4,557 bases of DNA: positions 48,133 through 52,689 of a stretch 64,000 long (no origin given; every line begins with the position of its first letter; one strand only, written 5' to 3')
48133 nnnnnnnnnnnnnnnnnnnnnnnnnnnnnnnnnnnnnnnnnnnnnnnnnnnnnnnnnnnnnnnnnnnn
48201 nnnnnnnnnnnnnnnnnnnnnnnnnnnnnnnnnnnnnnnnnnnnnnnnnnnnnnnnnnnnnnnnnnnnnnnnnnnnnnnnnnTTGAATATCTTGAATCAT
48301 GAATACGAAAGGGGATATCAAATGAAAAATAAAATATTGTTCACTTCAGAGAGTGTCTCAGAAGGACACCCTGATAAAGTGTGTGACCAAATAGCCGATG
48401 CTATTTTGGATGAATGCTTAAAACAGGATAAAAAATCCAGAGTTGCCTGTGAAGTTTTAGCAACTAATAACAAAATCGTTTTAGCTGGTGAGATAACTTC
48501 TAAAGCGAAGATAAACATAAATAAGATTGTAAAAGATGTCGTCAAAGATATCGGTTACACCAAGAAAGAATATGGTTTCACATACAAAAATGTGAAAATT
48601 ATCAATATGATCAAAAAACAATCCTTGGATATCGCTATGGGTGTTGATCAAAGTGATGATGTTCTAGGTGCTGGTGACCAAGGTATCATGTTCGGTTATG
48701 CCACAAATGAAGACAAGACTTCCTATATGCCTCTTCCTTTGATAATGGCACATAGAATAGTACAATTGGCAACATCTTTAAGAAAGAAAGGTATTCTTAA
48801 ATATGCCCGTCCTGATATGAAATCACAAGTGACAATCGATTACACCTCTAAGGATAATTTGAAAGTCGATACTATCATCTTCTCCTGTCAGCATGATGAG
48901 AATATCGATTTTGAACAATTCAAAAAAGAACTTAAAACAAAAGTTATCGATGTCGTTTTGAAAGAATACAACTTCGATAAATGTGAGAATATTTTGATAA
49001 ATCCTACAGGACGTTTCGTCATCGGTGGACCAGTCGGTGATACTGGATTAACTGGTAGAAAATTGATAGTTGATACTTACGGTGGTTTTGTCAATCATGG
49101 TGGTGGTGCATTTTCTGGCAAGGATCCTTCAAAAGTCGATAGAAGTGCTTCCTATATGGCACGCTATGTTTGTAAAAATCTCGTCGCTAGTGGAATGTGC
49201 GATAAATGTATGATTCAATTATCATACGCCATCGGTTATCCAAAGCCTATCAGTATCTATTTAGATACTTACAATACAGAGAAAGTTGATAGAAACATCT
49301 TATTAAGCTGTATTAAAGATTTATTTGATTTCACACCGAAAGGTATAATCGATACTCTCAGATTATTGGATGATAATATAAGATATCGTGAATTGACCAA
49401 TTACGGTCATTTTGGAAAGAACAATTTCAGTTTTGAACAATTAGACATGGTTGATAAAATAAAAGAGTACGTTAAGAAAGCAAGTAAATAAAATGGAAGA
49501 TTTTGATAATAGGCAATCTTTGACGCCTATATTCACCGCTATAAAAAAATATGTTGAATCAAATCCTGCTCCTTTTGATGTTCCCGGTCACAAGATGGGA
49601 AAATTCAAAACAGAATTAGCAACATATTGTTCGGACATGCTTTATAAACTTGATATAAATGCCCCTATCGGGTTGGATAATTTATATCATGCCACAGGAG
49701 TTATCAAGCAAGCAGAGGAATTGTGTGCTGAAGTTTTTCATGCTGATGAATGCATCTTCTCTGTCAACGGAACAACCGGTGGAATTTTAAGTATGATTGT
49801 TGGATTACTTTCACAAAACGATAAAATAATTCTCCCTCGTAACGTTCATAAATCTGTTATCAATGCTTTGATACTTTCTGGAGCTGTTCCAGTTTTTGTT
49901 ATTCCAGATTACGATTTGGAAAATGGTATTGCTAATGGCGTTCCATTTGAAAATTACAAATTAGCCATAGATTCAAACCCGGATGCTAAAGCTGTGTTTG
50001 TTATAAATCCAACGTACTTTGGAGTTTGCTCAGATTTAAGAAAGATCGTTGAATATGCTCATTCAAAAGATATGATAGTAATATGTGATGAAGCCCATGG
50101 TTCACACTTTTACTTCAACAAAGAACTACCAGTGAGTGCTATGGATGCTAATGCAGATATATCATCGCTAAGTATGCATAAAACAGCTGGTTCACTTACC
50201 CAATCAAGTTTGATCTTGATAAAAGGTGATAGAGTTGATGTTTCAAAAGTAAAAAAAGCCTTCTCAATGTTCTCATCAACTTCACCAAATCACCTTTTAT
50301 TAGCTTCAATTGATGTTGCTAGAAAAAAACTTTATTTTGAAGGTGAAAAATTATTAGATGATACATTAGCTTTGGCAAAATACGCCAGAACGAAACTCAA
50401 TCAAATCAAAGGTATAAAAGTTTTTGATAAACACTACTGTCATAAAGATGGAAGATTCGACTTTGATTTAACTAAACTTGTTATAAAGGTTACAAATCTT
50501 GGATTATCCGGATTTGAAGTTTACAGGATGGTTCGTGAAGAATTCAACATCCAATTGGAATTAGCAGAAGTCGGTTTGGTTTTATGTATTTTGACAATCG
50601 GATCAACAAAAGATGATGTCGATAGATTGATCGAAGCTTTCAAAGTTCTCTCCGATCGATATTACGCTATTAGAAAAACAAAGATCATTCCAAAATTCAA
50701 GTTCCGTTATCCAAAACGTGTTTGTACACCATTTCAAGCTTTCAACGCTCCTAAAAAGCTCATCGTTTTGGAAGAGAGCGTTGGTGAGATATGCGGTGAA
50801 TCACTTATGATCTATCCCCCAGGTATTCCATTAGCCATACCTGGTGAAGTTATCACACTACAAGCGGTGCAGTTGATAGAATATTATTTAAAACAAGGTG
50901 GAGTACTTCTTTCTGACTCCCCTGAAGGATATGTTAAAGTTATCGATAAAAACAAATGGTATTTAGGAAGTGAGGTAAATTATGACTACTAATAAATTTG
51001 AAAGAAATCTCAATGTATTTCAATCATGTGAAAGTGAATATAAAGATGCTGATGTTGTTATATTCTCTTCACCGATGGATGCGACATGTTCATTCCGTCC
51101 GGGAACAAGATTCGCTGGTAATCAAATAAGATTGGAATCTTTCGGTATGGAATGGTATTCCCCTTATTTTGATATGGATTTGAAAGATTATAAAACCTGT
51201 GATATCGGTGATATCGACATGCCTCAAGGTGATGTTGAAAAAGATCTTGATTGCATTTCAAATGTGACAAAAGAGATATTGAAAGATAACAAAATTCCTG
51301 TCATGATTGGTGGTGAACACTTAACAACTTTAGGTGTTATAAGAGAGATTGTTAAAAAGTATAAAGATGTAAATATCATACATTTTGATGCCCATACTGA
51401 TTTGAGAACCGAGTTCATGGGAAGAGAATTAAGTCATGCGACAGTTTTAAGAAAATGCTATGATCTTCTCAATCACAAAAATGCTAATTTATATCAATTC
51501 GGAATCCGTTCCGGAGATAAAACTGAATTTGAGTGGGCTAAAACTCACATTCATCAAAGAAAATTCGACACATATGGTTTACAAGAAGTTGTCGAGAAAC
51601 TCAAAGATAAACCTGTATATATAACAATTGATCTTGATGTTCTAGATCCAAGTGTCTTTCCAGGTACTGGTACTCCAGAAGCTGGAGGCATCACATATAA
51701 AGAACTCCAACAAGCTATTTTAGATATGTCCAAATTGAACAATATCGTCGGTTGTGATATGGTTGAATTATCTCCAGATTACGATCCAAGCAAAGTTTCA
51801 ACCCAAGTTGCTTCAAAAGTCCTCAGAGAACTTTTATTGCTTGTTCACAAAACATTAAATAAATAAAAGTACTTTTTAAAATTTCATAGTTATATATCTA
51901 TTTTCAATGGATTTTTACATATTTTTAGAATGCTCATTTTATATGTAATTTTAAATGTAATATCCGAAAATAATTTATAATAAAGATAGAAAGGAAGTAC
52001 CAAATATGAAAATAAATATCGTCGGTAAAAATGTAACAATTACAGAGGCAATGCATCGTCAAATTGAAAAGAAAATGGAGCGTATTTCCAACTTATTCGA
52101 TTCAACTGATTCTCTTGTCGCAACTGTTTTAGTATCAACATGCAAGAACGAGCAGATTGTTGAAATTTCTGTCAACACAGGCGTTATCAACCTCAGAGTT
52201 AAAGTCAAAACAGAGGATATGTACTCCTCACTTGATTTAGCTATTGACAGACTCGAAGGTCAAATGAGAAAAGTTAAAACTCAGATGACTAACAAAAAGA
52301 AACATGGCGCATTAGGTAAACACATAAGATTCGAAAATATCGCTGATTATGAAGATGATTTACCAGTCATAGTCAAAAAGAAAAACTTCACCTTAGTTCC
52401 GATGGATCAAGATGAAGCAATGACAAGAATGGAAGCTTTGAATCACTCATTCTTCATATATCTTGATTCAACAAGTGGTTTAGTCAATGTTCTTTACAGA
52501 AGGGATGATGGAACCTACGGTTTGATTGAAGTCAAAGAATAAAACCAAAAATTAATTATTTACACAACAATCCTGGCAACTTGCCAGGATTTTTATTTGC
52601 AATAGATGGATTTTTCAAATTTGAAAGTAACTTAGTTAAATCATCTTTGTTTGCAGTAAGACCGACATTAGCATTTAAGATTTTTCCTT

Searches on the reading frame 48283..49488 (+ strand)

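Call 56: search_protein_families(library=pfam, proteins=[window:48283-49488:+], max_evalue=1e-8)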
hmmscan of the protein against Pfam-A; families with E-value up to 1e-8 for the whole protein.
window:48283-49488:+ (402 aa): 3 families
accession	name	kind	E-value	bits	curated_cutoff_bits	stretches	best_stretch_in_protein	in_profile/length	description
PF02773.21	S-AdoMet_synt_C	-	2.8e-59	199.5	25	1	247-386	1-138/138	S-adenosylmethionine synthetase, C-terminal domain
PF00438.25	S-AdoMet_synt_N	-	7.4e-43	145.6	33.1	1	18-114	2-98/99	S-adenosylmethionine synthetase, N-terminal domain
PF02772.21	S-AdoMet_synt_M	-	3e-39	134.3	29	1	128-245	2-120/120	S-adenosylmethionine synthetase, central domain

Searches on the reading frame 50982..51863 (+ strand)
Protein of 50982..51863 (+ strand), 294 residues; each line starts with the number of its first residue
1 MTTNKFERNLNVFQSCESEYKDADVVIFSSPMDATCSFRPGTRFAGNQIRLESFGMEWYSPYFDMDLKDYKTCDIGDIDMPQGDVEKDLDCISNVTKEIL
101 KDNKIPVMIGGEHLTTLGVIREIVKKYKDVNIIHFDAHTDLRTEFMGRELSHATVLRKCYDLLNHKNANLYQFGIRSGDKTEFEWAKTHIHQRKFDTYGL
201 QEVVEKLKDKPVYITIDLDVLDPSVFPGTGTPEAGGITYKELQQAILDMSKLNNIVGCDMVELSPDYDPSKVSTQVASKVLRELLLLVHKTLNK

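Call 56: search_protein_families(library=pfam, proteins=[window:50982-51863:+], max_evalue=1e-8)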
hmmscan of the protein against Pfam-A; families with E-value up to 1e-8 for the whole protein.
window:50982-51863:+ (294 aa): 1 family
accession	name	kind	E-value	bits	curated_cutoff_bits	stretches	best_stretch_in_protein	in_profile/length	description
PF00491.26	Arginase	-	4.6e-80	269.5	22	1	23-285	1-278/280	Arginase family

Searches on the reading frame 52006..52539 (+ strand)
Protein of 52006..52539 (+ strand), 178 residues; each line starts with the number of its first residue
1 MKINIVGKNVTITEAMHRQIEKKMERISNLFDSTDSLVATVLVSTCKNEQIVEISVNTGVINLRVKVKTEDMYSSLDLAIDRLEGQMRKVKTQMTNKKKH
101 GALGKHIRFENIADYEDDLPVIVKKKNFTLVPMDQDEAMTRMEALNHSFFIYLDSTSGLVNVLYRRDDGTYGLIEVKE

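Call 56: search_protein_families(library=pfam, proteins=[window:52006-52539:+], max_evalue=1e-8)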
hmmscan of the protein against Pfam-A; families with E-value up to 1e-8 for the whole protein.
window:52006-52539:+ (178 aa): 2 families
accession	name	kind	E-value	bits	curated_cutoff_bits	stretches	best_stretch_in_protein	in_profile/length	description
PF16321.10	Ribosom_S30AE_C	-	4.2e-21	74.8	25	1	120-173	4-57/57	Sigma 54 modulation/S30EA ribosomal protein C terminus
PF02482.25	Ribosomal_S30AE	-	1.7e-18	67.5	23.7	1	3-94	1-87/88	Sigma 54 modulation protein / S30EA ribosomal protein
